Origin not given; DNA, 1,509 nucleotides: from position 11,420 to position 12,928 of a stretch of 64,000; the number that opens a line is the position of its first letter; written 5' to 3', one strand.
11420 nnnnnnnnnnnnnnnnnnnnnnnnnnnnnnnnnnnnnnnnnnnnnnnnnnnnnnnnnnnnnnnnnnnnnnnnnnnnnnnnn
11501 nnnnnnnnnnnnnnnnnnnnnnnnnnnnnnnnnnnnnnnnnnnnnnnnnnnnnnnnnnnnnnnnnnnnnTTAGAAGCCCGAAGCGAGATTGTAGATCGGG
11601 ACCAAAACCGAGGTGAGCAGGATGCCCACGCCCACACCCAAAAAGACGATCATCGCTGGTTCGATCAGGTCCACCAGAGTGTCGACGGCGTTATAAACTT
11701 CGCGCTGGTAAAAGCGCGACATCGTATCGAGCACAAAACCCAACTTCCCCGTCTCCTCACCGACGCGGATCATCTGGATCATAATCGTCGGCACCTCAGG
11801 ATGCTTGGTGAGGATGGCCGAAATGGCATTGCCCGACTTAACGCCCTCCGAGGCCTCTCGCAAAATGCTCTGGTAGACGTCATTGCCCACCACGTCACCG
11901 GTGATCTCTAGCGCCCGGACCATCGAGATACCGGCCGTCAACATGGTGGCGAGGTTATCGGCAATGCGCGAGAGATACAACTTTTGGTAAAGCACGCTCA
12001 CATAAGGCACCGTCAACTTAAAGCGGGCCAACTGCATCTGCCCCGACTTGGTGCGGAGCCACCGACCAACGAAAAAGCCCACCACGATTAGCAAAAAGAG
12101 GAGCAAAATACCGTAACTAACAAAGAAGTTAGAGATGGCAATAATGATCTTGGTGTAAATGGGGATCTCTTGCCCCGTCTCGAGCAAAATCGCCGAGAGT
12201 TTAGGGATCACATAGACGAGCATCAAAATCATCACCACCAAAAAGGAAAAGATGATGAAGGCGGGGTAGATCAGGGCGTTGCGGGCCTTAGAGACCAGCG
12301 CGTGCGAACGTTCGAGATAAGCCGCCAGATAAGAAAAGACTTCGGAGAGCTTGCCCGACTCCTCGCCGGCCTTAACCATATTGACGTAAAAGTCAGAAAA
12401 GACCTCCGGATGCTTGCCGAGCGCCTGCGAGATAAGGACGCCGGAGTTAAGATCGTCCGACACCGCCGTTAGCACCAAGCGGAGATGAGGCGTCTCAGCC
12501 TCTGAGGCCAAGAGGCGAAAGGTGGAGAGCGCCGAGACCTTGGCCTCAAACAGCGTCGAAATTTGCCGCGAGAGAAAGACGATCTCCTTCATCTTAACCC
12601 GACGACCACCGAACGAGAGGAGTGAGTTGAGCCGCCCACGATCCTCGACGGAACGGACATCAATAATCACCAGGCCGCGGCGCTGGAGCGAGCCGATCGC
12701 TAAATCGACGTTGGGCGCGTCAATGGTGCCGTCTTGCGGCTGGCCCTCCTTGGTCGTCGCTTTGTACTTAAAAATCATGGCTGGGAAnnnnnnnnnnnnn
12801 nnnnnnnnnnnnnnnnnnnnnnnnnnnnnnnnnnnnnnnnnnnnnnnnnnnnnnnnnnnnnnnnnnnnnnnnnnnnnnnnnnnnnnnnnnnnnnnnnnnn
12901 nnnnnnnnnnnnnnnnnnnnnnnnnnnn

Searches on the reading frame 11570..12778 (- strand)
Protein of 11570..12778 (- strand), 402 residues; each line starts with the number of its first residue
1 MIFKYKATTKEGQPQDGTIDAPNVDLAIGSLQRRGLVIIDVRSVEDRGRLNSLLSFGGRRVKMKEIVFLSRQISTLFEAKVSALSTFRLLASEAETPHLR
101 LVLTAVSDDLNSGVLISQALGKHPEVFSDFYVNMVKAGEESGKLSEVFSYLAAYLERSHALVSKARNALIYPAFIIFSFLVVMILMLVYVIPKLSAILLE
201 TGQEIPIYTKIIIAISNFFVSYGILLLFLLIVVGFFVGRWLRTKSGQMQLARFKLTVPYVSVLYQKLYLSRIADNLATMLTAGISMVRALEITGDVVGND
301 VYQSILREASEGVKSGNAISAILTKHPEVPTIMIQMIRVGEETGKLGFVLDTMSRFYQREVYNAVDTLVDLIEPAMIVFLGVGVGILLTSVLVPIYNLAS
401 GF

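Call 43: search_protein_families(library=pfam, proteins=[window:11570-12778:-], max_evalue=0.0001)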
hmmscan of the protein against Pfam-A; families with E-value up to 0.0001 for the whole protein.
window:11570-12778:- (402 aa): 1 family
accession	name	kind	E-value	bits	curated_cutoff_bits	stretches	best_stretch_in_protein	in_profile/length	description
PF00482.28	T2SSF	-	2e-53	180.1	25.2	2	70-192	2-125/125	Type II secretion system (T2SS), protein F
